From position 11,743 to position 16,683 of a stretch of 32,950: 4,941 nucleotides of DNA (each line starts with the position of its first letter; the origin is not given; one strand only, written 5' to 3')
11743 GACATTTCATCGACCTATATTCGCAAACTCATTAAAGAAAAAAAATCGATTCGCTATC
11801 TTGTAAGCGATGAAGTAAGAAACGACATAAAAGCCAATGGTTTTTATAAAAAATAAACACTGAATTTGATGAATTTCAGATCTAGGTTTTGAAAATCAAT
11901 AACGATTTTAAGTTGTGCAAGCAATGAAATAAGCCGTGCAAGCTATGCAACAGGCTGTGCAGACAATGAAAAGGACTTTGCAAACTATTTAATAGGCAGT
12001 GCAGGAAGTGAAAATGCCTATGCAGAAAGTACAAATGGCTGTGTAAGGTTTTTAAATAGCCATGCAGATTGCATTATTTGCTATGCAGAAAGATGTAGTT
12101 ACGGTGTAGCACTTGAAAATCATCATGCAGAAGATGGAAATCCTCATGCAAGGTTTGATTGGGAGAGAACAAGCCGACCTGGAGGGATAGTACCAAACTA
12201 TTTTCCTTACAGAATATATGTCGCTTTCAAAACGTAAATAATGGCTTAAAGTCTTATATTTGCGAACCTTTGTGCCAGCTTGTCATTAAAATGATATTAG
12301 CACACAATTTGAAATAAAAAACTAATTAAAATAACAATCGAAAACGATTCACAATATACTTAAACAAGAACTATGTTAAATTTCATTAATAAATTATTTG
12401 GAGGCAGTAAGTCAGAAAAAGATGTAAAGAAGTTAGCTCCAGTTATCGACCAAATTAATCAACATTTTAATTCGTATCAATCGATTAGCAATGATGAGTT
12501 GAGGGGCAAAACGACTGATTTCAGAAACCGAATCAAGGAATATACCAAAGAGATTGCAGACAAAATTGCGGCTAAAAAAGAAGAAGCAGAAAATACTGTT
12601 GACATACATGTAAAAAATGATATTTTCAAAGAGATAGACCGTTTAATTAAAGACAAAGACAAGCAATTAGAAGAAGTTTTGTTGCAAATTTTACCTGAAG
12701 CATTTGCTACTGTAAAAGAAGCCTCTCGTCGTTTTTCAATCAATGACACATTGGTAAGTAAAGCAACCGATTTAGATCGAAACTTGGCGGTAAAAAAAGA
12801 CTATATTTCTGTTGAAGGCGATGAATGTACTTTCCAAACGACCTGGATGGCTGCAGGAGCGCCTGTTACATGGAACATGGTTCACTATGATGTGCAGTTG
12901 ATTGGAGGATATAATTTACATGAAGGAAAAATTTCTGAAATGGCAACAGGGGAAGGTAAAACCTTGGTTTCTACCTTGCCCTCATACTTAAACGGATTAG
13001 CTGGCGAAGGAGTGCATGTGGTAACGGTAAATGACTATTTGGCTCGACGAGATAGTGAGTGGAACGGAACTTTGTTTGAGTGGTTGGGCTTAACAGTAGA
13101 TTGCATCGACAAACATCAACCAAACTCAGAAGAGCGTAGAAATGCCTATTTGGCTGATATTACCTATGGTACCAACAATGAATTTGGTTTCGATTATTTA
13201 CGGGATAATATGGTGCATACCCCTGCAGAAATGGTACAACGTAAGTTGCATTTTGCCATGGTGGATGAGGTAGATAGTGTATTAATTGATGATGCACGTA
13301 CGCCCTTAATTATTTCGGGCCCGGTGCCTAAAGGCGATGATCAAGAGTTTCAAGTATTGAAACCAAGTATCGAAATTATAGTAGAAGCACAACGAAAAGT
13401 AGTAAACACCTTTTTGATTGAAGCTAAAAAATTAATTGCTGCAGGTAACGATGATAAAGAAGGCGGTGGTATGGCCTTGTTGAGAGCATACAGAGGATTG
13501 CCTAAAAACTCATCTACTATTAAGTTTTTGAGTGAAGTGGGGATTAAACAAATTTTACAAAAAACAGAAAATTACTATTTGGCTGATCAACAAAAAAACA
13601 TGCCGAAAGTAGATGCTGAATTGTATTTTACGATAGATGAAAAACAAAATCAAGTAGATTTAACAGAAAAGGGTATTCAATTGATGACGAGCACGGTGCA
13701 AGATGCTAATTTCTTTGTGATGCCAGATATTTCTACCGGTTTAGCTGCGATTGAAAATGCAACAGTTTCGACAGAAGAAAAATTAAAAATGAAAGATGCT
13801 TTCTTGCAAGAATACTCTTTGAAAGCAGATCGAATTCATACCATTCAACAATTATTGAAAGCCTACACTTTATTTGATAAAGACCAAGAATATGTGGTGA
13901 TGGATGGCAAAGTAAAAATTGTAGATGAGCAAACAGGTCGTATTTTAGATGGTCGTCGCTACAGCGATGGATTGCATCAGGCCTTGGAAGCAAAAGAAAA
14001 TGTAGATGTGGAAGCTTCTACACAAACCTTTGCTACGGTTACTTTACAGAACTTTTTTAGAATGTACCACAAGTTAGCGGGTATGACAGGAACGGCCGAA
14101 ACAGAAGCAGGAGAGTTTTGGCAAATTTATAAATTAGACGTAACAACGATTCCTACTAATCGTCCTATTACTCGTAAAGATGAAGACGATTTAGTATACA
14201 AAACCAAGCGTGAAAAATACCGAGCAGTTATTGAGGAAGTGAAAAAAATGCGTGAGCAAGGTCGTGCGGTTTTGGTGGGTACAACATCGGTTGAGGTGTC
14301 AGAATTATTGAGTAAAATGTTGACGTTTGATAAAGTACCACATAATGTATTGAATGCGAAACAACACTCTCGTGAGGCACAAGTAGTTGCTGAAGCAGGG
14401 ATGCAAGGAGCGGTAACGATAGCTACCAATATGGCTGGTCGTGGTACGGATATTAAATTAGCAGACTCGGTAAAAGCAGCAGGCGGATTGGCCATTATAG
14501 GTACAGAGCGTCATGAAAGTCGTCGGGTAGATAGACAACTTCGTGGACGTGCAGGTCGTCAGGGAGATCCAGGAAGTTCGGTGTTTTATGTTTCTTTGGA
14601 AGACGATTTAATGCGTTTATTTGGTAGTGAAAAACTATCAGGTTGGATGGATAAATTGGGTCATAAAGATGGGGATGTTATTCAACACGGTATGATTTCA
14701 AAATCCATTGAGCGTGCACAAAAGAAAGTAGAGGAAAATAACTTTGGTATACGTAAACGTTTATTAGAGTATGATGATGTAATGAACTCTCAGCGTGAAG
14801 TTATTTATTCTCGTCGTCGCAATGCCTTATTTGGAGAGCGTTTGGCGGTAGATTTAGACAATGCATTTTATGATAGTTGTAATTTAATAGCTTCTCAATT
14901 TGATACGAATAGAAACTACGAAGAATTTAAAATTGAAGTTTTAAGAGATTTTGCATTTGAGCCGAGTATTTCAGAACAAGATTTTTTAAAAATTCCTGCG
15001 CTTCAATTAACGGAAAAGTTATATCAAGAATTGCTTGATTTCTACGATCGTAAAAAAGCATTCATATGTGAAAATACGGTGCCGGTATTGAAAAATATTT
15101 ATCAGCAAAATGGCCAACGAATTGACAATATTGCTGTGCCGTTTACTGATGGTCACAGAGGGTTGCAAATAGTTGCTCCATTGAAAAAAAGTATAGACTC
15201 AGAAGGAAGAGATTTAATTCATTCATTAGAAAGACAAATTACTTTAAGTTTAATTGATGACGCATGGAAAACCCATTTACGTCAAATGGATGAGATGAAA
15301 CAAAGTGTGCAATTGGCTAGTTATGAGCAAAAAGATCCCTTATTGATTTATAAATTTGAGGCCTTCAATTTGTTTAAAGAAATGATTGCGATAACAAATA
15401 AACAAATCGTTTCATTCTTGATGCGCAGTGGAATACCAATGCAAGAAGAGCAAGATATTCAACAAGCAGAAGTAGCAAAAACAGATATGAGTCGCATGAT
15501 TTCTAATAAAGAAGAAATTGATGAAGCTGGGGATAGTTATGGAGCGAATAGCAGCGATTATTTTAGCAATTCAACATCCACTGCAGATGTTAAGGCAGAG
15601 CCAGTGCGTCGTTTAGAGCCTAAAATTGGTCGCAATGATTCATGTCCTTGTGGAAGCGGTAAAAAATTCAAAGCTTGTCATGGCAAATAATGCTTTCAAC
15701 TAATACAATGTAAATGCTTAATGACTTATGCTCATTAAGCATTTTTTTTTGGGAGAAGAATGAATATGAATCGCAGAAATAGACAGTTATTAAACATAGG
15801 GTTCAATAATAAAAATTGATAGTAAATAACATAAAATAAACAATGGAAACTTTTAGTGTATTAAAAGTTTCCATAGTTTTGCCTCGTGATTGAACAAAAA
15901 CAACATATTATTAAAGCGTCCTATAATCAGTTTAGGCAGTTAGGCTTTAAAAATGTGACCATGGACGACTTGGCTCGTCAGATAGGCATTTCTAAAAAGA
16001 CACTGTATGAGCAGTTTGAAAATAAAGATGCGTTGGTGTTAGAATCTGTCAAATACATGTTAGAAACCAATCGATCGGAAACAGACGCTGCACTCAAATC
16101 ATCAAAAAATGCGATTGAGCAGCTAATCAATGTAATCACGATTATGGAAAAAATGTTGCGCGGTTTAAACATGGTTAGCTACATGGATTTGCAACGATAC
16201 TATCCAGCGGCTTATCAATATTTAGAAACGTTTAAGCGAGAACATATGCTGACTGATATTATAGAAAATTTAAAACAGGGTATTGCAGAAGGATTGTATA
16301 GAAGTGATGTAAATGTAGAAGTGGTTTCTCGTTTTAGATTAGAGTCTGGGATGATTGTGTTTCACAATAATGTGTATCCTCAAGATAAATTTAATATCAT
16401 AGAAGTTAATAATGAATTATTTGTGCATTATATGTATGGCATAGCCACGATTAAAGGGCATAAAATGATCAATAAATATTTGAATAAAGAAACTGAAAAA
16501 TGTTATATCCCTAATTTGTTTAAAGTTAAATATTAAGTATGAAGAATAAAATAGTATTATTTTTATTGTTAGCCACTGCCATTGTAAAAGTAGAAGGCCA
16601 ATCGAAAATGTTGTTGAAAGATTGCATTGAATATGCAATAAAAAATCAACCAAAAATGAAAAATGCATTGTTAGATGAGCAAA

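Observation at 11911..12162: Twelve degenerate repeats locked to an exact 21-bp period with an invariant TG(C/T)A core, between nadD and secA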

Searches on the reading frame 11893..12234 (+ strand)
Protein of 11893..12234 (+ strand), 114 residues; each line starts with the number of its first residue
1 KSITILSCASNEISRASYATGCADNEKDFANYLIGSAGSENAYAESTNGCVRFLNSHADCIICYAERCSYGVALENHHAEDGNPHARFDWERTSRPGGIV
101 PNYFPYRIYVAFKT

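Call 10: search_protein_families(library=pfam, max_evalue=10, proteins=[window:11893-12234:+])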
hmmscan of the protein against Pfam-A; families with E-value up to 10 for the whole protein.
seq(114 aa): 0 families

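Call 11: search_protein_families(library=ncbifam, max_evalue=10, proteins=[window:11893-12234:+])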
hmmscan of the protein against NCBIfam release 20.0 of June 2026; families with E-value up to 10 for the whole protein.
seq(114 aa): 0 families

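Call 27: search_protein_families(library=phrogs, max_evalue=10, proteins=[window:11893-12234:+])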
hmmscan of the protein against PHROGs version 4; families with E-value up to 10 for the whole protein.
seq(114 aa): 1 family
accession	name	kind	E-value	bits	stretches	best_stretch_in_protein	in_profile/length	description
phrog_12516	-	unknown function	0.12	13.5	1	61-92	4-34/58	-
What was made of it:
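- Tried and rejected: Protein families: Pfam, NCBIfam and PHROGs on both translations found nothing meaningful (calls 10, 11, 27).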

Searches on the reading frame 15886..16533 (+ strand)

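Call 80: search_protein_families(library=pfam, max_evalue=0.001, proteins=[window:15886-16533:+])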
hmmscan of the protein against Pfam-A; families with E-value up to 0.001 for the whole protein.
window:15886-16533:+ (216 aa): 1 family
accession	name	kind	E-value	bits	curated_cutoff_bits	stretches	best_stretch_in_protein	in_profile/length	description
PF00440.29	TetR_N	-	8.1e-13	48.4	24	1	8-53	1-46/47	Bacterial regulatory proteins, tetR family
